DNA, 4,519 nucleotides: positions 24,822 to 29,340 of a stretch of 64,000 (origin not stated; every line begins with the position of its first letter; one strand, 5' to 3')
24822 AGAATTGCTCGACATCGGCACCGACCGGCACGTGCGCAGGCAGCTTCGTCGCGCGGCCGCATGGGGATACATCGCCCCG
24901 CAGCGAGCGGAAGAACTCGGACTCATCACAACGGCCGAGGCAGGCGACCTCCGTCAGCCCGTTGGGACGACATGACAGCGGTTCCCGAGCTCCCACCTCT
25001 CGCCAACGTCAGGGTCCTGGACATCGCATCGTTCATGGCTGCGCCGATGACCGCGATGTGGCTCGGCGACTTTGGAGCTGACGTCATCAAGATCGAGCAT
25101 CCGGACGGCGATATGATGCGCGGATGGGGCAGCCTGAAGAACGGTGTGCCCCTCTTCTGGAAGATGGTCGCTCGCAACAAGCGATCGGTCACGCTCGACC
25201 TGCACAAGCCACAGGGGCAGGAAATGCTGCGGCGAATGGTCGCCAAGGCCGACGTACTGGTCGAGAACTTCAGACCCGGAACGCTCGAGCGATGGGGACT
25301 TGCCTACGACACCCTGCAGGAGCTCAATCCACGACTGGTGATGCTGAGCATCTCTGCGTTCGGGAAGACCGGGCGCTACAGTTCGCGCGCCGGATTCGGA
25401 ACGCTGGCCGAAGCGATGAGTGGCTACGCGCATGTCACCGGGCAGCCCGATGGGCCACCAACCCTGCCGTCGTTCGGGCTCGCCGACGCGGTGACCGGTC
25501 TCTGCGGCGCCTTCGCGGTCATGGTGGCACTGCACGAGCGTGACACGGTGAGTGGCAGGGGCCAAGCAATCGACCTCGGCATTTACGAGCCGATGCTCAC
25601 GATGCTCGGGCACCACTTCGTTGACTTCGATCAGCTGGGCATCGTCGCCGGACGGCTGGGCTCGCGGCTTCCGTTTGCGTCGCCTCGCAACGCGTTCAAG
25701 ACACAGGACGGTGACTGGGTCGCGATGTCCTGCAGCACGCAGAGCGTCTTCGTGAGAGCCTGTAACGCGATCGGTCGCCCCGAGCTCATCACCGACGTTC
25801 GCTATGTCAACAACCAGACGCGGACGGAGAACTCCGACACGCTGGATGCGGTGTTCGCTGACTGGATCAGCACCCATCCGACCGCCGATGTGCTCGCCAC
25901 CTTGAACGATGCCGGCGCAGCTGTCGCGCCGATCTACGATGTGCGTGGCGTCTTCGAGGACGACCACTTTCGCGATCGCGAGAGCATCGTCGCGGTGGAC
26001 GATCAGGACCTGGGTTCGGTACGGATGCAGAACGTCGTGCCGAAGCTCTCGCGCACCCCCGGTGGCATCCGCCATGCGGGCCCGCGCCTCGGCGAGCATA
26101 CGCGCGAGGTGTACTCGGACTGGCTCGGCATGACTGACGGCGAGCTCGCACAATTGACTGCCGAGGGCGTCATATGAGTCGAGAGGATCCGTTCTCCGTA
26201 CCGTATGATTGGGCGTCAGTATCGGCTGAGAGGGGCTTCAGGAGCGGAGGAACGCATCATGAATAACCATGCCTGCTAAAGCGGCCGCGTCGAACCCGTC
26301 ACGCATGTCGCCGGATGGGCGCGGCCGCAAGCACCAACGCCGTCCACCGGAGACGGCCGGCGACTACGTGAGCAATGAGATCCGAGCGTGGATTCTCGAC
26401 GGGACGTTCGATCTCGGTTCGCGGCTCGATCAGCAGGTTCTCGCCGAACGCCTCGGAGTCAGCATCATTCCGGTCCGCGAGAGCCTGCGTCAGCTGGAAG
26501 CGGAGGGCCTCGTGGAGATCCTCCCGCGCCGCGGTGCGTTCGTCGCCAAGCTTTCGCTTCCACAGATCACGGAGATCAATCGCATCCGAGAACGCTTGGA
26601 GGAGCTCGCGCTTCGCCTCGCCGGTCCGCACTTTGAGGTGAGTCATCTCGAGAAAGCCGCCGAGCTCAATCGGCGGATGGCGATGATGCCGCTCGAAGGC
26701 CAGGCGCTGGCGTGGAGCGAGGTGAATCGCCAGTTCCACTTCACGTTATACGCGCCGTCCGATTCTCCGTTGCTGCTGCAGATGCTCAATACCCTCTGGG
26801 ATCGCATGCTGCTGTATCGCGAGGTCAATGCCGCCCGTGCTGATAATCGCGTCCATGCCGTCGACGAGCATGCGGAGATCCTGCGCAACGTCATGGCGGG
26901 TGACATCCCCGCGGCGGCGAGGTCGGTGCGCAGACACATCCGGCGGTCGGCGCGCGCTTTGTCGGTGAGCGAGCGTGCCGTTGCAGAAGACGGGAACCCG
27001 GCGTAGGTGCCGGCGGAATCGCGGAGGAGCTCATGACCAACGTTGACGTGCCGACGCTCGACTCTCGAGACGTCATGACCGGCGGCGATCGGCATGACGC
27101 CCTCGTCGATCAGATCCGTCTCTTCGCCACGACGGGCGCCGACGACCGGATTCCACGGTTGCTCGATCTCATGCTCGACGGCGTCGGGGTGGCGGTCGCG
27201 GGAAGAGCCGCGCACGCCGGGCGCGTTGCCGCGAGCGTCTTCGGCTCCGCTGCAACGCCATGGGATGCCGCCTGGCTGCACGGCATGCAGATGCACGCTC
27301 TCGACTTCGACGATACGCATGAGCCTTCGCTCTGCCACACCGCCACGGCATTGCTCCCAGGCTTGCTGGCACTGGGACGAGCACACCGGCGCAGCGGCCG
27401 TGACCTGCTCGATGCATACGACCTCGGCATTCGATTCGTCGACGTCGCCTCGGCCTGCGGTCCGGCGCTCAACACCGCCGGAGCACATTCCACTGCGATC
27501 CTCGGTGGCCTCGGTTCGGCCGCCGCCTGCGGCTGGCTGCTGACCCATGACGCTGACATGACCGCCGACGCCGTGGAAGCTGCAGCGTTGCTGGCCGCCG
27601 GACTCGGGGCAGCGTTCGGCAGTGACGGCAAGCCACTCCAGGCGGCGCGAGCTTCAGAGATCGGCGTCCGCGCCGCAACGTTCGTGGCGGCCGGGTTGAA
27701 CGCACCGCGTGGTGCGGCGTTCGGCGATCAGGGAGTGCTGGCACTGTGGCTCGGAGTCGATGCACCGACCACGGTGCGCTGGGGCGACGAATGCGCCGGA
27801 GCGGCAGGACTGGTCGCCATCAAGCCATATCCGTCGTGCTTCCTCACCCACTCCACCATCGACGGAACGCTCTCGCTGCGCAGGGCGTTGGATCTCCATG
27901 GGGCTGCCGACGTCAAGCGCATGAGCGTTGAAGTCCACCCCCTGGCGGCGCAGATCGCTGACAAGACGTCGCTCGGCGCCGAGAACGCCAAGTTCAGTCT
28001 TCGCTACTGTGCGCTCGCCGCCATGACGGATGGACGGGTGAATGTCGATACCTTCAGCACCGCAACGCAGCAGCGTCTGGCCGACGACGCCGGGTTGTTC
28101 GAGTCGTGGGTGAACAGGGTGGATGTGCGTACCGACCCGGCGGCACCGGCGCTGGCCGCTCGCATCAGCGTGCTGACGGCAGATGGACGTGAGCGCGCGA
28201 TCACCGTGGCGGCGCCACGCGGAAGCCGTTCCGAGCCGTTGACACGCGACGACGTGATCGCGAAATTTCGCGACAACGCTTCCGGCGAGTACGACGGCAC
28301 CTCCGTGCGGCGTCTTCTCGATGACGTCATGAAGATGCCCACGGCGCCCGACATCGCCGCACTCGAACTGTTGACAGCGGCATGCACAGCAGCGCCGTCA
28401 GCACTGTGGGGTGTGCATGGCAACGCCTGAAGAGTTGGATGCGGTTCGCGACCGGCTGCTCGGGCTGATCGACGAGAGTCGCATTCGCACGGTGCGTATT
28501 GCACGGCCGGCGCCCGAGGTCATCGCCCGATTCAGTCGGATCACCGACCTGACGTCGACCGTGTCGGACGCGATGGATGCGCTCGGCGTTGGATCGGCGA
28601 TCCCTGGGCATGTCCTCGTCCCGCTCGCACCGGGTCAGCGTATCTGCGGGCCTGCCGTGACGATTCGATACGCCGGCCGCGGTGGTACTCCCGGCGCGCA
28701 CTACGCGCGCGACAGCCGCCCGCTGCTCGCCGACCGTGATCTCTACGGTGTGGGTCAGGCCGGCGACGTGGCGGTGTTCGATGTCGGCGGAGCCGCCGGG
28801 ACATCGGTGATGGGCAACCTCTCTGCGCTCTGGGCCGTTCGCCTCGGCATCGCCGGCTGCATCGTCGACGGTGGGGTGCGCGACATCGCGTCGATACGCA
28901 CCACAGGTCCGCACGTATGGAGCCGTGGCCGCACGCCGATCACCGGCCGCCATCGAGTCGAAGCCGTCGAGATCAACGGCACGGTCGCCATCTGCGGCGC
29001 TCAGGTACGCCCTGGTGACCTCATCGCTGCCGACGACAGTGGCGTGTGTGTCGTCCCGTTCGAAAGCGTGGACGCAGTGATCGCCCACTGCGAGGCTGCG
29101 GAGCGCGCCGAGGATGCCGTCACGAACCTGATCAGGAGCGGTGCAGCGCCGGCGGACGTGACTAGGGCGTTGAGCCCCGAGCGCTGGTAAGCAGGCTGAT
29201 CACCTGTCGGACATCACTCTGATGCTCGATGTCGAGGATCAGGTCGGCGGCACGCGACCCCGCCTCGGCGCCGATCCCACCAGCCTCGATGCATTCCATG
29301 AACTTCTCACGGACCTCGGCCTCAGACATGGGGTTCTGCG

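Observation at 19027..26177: Tightly coupled five-gene operon FAH - HyuA - HyuB - extended CitE-like lyase - family III CoA-transferase: candidate uncharacterised ATP-dependent catabolic route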

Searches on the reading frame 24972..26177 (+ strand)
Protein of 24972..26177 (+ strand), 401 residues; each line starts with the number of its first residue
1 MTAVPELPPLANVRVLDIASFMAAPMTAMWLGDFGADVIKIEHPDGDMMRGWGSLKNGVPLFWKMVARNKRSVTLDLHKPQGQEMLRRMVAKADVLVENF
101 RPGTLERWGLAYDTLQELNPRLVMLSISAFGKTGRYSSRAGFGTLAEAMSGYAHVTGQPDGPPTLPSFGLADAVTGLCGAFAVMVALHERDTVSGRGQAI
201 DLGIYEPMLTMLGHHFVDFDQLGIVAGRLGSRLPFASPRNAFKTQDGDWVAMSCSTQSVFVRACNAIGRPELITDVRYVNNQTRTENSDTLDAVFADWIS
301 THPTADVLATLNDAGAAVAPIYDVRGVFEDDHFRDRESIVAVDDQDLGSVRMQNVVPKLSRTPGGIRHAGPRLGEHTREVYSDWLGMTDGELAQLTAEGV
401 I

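Call 5: search_protein_families(library=pfam, proteins=[window:24972-26177:+])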
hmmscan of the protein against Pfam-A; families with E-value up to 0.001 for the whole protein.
window:24972-26177:+ (401 aa): 1 family
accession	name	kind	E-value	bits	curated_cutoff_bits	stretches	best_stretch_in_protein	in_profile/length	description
PF02515.22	CoA_transf_3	-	1.2e-122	410.1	23.3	1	10-377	1-366/366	CoA-transferase family III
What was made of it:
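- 24972..26177 (+): Family III CoA-transferase ('CoAT_B'), 401 aa. Pfam 1e-122, full length (call 5).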

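Call 6: search_protein_families(library=ncbifam, proteins=[window:24972-26177:+])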
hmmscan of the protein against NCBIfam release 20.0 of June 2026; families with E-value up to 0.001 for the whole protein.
window:24972-26177:+ (401 aa): 7 families
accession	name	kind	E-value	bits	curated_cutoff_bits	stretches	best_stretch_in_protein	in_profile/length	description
NF052585.1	SucGlutTfsCaiB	equivalog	7.1e-73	245.5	750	1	8-383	6-387/394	succinate--glutarate CoA-transferase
NF041294.1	Scnl_mescCoAtase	equivalog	3.1e-72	243.8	700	1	10-380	4-379/381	succinyl-CoA:mesaconate CoA-transferase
NF003809.0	PRK05398.1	subfamily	5.8e-70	235.9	442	2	9-212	4-208/416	formyl-CoA transferase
TIGR03253.1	oxalate_frc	equivalog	5.5e-69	232.9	504.2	2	9-211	3-206/416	formyl-CoA transferase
NF008511.0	PRK11430.1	equivalog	2.7e-62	211.1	522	1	8-326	8-325/381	CoA:oxalate CoA-transferase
NF002914.1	PRK03525.1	equivalog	3.3e-49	167.9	413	1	2-401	2-397/400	L-carnitine CoA-transferase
TIGR04253.1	mesacon_CoA_iso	equivalog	3e-26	92.3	725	1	11-401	4-400/403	2-methylfumaryl-CoA isomerase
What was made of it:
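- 24972..26177 (+): NCBIfam succinate-glutarate and succinyl-CoA:mesaconate transferase models score about 245 bits, below their cut-offs (call 6).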

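Call 43: search_solved_structures(query=window:24972-26177:+, max_evalue=1e-30)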
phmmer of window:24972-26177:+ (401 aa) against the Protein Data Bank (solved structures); distinct sequences matched with E-value up to 1e-30: 25.
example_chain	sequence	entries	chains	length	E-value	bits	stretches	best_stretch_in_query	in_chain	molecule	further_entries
9br7_A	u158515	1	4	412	3.9e-59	203.7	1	6-401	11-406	Succinate--hydroxymethylglutarate CoA-transferase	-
4ed9_A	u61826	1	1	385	8.4e-59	202.6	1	8-351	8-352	CAIB/BAIF family protein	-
9br6_A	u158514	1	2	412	1.2e-58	202.1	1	6-401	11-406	Succinate--hydroxymethylglutarate CoA-transferase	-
10uh_A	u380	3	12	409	3.4e-56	194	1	9-401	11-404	Formyl-coenzyme a transferase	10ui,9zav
4hl6_A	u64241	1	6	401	5.9e-54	186.6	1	8-328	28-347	Uncharacterized protein YfdE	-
9fn0_B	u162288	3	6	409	1.9e-46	161.9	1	11-398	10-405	Subunit of Benzylsuccinate CoA-transferase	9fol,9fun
1pqy_A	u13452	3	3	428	1e-44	156.2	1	8-213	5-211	Hypothetical protein yfdW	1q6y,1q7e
1pt5_A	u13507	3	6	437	1.1e-44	156.1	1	8-213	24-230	Hypothetical protein yfdW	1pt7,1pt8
1p5h_A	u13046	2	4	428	2.8e-44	154.8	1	8-251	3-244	Formyl-coenzyme A transferase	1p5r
2vjn_A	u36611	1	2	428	3.6e-44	154.4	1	8-252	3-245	FORMYL-COENZYME A TRANSFERASE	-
2vjk_A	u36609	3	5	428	4e-44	154.3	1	8-250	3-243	FORMYL-COENZYME A TRANSFERASE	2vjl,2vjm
1t4c_A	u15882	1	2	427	4.4e-44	154.1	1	9-251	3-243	Formyl-CoA:oxalate CoA-transferase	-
2vjo_A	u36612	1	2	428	5.5e-44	153.8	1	8-250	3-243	FORMYL-COENZYME A TRANSFERASE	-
1vgr_A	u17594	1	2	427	1.6e-43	152.3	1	9-251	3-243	Formyl-coenzyme A transferase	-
1t3z_A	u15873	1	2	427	3e-43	151.4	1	9-251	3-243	Formyl-coenzyme A transferase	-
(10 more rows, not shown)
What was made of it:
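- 24972..26177 (+): Best PDB match is succinate-hydroxymethylglutarate CoA-transferase 9br7, 4e-59 (call 43).
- The CoA-transferase is closest to dicarboxylate:succinyl-CoA transferases (calls 6, 43).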

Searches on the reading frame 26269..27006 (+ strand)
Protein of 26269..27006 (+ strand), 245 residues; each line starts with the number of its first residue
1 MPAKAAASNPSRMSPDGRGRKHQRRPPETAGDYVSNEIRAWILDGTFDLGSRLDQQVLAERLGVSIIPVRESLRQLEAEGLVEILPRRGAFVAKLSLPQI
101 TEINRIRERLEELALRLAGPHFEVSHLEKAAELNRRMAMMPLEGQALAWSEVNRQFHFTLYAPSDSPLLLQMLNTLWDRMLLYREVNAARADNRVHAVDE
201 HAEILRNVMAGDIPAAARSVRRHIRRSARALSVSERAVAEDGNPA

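Call 7: search_protein_families(library=pfam, proteins=[window:26269-27006:+])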
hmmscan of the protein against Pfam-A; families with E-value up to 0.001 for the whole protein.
window:26269-27006:+ (245 aa): 5 families
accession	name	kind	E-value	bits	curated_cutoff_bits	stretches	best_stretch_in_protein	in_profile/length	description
PF07729.17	FCD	-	6.2e-21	75.6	24.3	1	102-225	1-124/125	FCD domain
PF00392.27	GntR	-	6.4e-17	61.4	27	1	34-92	5-64/64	Bacterial regulatory proteins, gntR family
PF13412.12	HTH_24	-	3.4e-05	23.8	21.9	1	52-83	17-48/48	Winged helix-turn-helix DNA-binding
PF13545.12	HTH_Crp_2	-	0.00057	20.2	27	0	51-87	21-56/70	Crp-like helix-turn-helix domain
PF01325.25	Fe_dep_repress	-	0.00086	19.9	26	0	57-90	27-60/60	Iron dependent repressor, N-terminal DNA binding domain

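Call 57: search_protein_families(library=ncbifam, proteins=[window:26269-27006:+], max_evalue=1e-10)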
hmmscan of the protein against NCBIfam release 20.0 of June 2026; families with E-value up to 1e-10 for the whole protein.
window:26269-27006:+ (245 aa): 3 families
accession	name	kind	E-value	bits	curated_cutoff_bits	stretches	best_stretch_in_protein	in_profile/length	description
TIGR03338.1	phnR_burk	equivalog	2.3e-26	92.7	271.5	1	34-227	16-209/212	phosphonate utilization associated transcriptional regulator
NF008504.0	PRK11414.1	equivalog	1.3e-22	80.6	225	1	34-218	16-202/221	GntR family transcriptional regulator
NF008576.0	PRK11534.1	equivalog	6.5e-18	65.2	218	1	39-224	17-210/225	DNA-binding transcriptional regulator CsiR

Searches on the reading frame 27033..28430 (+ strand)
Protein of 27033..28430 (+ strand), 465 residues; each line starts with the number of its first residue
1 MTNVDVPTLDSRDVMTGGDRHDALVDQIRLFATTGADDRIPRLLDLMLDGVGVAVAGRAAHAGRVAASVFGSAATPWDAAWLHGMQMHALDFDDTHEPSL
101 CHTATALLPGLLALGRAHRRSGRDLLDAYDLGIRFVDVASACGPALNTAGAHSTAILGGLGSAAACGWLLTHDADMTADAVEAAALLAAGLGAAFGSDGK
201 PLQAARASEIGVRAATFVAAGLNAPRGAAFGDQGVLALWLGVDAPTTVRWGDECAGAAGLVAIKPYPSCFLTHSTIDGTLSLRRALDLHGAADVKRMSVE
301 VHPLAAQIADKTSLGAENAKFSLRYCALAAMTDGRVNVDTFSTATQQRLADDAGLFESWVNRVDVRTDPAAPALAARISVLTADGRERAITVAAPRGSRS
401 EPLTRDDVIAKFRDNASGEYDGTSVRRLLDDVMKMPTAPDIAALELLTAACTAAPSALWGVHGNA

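Call 7: search_protein_families(library=pfam, proteins=[window:27033-28430:+])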
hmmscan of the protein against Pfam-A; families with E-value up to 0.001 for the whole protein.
window:27033-28430:+ (465 aa): 2 families
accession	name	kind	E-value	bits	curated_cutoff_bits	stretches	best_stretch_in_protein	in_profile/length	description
PF03972.19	MmgE_PrpD_N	-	5.4e-26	91.7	32.1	1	62-241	54-237/244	MmgE/PrpD N-terminal domain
PF19305.4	MmgE_PrpD_C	-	2.4e-24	86.5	32.1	1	266-427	1-165/173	MmgE/PrpD C-terminal domain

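Call 57: search_protein_families(library=ncbifam, proteins=[window:27033-28430:+], max_evalue=1e-10)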
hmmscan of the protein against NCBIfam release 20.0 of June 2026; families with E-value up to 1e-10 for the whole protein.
window:27033-28430:+ (465 aa): 0 families

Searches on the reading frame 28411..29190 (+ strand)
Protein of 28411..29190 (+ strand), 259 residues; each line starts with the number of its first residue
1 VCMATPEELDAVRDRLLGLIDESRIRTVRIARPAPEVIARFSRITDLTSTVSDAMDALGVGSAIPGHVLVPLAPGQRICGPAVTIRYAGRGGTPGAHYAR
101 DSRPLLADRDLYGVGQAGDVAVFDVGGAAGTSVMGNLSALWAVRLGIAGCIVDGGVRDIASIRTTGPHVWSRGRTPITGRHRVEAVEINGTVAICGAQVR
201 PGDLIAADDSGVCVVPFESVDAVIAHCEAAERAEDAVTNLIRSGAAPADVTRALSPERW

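Call 7: search_protein_families(library=pfam, proteins=[window:28411-29190:+])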
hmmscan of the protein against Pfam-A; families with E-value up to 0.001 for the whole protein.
window:28411-29190:+ (259 aa): 1 family
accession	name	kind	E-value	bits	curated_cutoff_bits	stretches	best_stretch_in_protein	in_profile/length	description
PF03737.21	RraA-like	-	1.2e-29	103.9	24.5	1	48-214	1-152/152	Aldolase/RraA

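Call 57: search_protein_families(library=ncbifam, proteins=[window:28411-29190:+], max_evalue=1e-10)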
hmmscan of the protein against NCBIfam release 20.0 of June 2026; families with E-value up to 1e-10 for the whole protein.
window:28411-29190:+ (259 aa): 6 families
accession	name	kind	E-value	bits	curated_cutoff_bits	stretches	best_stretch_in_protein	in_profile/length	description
NF006093.0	PRK08245.1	subfamily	7.9e-29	100.7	208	1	31-247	4-217/240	hypothetical protein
NF004850.0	PRK06201.1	subfamily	6.3e-26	91.2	231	1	30-246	12-208/222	hypothetical protein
NF005442.0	PRK07028.1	equivalog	1.7e-22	79.6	593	1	48-252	238-422/430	bifunctional hexulose-6-phosphate synthase/ribonuclease regulator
NF009399.0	PRK12764.1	equivalog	8.3e-22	77.9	444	1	36-246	271-475/501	fumarylacetoacetate hydrolase family protein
NF006731.0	PRK09262.1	equivalog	1.2e-20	74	179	1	25-249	8-212/229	4-carboxy-4-hydroxy-2-oxoadipate aldolase/oxaloacetate decarboxylase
TIGR02798.1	ligK_PcmE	equivalog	1.4e-19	70.6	304.5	1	29-250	6-207/222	4-carboxy-4-hydroxy-2-oxoadipate aldolase/oxaloacetate decarboxylase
